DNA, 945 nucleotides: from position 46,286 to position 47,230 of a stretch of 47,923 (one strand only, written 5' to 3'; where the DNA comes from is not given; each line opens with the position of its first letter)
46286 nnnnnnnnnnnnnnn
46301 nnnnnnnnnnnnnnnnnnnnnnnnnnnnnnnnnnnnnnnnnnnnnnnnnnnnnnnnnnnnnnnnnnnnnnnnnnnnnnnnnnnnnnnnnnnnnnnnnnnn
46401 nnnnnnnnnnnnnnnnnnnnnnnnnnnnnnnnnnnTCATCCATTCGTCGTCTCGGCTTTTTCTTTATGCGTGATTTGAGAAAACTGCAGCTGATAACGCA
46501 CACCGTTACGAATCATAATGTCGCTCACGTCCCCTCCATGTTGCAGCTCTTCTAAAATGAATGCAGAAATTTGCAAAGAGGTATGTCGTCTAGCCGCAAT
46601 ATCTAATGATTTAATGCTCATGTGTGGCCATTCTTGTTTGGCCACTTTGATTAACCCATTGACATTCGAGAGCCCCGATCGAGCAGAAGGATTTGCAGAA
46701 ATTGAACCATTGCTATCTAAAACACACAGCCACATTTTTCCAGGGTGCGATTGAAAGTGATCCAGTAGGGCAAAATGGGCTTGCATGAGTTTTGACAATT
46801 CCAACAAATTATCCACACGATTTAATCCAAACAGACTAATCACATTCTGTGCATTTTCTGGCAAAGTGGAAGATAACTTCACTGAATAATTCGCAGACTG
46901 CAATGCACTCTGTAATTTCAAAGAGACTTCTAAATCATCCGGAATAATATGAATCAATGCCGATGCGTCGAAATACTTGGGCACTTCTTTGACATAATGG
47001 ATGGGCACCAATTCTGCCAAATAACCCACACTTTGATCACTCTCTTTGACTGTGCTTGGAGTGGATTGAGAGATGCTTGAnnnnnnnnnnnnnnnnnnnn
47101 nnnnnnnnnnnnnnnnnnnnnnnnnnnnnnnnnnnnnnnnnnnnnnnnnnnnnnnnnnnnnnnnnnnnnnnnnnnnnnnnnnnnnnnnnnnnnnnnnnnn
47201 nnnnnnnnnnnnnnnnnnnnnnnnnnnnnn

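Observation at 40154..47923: pfa-like (PUFA-synthase-type) secondary-lipid/polyketide cluster with an atypical gene and domain order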

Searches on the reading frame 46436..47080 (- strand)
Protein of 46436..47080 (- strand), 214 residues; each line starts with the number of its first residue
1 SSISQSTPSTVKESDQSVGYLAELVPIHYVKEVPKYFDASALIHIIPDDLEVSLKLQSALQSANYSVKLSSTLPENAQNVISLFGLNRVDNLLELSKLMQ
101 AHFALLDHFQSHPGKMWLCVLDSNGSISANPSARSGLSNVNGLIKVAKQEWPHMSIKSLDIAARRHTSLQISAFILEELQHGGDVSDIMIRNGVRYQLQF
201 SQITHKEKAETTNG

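Call 21: search_solved_structures(query=window:46436-47080:-, max_evalue=10, show_alignments=2)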
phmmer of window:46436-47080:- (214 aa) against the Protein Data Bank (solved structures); distinct sequences matched with E-value up to 10: 6.
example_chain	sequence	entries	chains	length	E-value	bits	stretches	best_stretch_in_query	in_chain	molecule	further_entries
6ulw_A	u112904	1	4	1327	0.16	15.2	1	140-209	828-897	Amino acid adenylation domain-containing protein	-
6jak_A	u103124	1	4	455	0.59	13.3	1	72-144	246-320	Trehalose-6-phosphate synthase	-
1gz5_A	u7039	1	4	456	0.59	13.3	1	72-144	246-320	ALPHA-TREHALOSE-PHOSPHATE SYNTHASE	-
2wtx_A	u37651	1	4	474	0.62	13.3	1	72-144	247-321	ALPHA, ALPHA-TREHALOSE-PHOSPHATE SYNTHASE [UDP-FORMING]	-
1uqt_A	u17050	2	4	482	0.64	13.2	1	72-144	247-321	ALPHA, ALPHA-TREHALOSE-PHOSPHATE SYNTHASE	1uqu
2d9i_A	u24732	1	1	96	0.8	12.9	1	76-135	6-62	NEDD4-binding protein 2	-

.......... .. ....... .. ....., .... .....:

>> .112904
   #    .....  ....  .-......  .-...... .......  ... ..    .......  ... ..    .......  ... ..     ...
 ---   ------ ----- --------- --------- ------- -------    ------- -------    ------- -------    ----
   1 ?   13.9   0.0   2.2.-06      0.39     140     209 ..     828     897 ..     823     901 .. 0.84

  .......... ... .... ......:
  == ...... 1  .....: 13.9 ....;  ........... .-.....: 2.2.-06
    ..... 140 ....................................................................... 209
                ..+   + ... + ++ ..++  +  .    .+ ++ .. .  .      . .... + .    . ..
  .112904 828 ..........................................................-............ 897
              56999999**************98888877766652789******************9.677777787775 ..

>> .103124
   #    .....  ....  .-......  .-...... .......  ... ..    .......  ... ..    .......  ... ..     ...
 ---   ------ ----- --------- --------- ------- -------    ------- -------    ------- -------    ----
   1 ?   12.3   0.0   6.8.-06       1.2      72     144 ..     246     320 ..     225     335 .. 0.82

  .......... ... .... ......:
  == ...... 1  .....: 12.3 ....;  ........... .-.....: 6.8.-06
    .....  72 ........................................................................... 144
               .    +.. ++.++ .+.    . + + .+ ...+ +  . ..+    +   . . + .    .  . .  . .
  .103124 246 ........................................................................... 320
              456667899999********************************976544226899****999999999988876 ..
